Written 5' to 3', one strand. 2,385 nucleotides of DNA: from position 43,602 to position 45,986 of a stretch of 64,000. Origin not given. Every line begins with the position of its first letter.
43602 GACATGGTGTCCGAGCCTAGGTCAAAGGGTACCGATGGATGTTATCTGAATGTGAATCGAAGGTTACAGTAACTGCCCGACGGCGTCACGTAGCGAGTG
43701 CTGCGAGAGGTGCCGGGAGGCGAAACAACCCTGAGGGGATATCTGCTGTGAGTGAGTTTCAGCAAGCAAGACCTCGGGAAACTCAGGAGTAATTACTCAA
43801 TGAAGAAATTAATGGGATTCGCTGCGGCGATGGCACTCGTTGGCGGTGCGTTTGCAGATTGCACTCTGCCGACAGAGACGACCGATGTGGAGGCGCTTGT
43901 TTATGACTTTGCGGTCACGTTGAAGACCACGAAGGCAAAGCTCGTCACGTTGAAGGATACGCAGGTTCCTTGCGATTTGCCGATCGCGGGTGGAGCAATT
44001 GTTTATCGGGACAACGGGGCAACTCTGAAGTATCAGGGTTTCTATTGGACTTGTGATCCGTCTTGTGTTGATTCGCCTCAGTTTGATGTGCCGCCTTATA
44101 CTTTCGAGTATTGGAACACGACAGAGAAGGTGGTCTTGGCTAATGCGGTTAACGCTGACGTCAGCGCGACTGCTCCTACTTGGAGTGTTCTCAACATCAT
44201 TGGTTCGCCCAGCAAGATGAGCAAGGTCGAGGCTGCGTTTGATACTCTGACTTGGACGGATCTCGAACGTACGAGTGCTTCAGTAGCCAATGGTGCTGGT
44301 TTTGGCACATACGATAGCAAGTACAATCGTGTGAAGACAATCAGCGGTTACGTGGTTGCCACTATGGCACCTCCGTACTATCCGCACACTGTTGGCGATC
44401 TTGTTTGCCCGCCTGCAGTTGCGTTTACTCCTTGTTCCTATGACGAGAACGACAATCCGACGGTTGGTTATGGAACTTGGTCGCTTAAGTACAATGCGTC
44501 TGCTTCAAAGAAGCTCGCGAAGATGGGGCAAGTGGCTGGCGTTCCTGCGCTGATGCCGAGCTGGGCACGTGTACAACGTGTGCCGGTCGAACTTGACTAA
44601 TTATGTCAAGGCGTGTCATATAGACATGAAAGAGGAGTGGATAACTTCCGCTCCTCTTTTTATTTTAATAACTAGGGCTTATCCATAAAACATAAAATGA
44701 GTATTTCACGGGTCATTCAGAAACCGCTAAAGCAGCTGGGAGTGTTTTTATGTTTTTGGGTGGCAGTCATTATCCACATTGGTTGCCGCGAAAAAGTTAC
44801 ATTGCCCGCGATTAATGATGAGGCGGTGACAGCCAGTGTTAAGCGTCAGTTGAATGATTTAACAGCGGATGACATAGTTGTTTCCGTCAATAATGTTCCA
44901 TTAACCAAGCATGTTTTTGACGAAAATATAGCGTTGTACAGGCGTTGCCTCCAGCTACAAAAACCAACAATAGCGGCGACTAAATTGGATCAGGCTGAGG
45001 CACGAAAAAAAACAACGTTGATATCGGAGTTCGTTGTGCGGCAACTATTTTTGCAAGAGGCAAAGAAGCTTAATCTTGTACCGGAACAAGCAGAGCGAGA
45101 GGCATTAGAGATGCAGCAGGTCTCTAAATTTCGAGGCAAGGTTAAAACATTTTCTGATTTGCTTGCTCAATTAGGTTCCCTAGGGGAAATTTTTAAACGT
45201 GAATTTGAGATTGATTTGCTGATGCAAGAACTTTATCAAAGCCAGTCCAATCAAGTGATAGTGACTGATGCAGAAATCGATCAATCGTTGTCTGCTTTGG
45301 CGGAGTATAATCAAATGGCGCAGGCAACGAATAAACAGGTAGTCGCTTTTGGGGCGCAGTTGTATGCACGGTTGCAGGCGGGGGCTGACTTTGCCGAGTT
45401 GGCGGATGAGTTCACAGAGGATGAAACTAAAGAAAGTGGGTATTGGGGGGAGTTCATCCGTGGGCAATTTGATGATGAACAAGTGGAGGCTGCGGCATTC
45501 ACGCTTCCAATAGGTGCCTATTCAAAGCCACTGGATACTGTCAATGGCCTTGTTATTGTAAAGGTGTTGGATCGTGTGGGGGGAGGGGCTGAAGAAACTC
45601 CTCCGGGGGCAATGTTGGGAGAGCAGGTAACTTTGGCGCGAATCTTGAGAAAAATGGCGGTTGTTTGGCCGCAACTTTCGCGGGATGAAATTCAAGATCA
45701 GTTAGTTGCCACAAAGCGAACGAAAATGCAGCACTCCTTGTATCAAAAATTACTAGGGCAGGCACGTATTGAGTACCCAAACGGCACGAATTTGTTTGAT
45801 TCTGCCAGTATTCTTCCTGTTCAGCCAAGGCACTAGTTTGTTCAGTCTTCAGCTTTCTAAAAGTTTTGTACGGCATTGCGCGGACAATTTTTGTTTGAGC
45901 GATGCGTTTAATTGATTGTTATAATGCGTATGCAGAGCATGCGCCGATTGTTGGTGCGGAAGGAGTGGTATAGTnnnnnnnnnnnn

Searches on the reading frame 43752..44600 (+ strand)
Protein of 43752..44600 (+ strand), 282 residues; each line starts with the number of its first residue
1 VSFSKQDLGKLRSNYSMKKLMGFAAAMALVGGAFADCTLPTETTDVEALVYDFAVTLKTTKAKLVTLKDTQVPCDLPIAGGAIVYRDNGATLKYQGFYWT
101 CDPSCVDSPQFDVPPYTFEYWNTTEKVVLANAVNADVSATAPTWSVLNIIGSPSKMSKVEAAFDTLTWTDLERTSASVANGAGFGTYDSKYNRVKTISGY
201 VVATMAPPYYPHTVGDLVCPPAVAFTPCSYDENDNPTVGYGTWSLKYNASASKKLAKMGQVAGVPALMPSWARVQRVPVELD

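Call 9: search_protein_families(library=pfam, proteins=[window:43752-44600:+], max_evalue=0.01)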
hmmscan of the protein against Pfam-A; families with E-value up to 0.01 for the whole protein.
window:43752-44600:+ (282 aa): 0 families

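Call 58: search_solved_structures(query=A4, max_evalue=1)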
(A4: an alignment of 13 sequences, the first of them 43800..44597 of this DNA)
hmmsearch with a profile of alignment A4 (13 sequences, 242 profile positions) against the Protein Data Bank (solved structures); distinct sequences matched with E-value up to 1: 3.
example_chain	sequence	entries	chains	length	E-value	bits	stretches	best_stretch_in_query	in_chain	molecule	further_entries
5ogu_A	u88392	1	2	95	0.31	14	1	107-160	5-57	DNA-binding protein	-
5l8z_A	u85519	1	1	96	0.32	13.9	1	107-160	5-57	DNA-binding protein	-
4qe0_A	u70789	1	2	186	0.65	12.9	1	61-124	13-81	hypothetical protein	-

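Call 59: search_protein_families(library=pfam, alignment_id=A4, max_evalue=1)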
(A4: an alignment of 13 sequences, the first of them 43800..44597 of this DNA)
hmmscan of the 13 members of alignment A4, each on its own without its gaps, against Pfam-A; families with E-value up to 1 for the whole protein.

A. member 1, window:43800-44597:+ (266 aa): 0 families

B. families by the number of members that match (of 13 scanned): 4 families
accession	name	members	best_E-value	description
PF00607.25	Gag_p24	1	0.017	gag protein p24 N-terminal domain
PF00478.31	IMPDH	1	0.031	IMP dehydrogenase / GMP reductase domain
PF23964.1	DUF7292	1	0.036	Family of unknown function (DUF7292)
PF08033.17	Sec23_BS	1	0.076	Sec23/Sec24 beta-sandwich domain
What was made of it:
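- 43800..44600 (+): Small secreted Cys-rich protein (266 aa). Conserved signal peptide MKKLM...GAFA, six conserved Cys. Candidate abundant structural protein and candidate substrate. No Pfam or PDB match (calls 58, 59).
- Tried and rejected: The small Cys-rich protein has no Pfam or PDB relative (calls 58, 59).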

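Call 61: find_related_loci(query=A4, collection=metagenome_contigs, flank=10000)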
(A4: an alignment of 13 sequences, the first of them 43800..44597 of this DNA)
Query A4 (266 aa) in metagenome_contigs; peptide patterns used: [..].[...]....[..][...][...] (x = any residue, [..] = any of these).
278 stretches matched a pattern; 66 encode a relative of the query (tblastn E <= 1e-3); 65 distinct loci.
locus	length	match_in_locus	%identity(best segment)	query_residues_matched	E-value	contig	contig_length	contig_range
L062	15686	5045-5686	42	1-243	6e-37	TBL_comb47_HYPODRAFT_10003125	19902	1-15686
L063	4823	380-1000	37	1-237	2e-29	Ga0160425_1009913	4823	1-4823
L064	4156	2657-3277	37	1-237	5e-29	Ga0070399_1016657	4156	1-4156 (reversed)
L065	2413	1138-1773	36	1-238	1e-26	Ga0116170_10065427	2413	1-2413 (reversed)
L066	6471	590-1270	35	1-241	7e-25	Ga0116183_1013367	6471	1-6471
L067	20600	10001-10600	34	1-238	6e-23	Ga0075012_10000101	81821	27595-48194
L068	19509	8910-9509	34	1-238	6e-23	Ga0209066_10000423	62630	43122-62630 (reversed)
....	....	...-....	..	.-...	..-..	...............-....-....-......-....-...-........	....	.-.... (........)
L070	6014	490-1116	34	1-227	1e-20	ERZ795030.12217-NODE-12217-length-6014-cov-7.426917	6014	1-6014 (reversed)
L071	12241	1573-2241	38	1-240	3e-20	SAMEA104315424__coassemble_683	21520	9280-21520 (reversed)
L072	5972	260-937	32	1-241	1e-19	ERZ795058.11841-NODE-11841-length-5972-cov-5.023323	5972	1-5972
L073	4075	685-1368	33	1-257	2e-18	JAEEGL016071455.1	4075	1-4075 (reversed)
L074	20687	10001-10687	31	24-260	5e-18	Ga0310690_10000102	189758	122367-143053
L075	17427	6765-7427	30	20-251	5e-18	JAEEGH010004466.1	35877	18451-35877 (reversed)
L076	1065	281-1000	33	1-250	4e-18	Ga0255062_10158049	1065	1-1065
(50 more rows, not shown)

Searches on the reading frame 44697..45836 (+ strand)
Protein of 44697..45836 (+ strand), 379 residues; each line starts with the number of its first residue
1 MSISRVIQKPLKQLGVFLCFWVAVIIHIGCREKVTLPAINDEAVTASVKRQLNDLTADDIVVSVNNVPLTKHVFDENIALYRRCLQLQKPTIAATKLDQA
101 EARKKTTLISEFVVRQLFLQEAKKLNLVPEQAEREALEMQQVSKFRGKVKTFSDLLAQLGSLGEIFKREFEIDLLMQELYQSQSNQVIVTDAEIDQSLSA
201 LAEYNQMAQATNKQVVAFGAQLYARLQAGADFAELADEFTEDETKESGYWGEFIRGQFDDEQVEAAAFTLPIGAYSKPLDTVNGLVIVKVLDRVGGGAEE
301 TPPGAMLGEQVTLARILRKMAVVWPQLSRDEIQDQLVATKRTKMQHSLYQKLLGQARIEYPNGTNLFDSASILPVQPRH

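Call 9: search_protein_families(library=pfam, proteins=[window:44697-45836:+], max_evalue=0.01)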
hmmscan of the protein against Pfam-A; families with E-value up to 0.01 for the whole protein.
window:44697-45836:+ (379 aa): 4 families
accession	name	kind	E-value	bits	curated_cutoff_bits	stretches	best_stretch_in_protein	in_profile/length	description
PF00639.27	Rotamase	-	4.8e-12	47.1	21.7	1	206-291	8-96/97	PPIC-type PPIASE domain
PF13616.12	Rotamase_3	-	3.2e-10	41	22.5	1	204-293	25-115/116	PPIC-type PPIASE domain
PF13145.12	Rotamase_2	-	8e-06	27.1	27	1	220-296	48-111/121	PPIC-type PPIASE domain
PF13623.11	SurA_N_2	-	0.00042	20.6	28.5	1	57-137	39-118/145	SurA-like N-terminal domain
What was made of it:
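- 44697..45836 (+): PrsA/SurA-like parvulin PPIase (379 aa), probably a lipoprotein (HIGC at aa 27-30). Pfam Rotamase 47 bits, and SurA_N_2 20.6 bits (below its 28.5-bit cutoff) (call 9).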
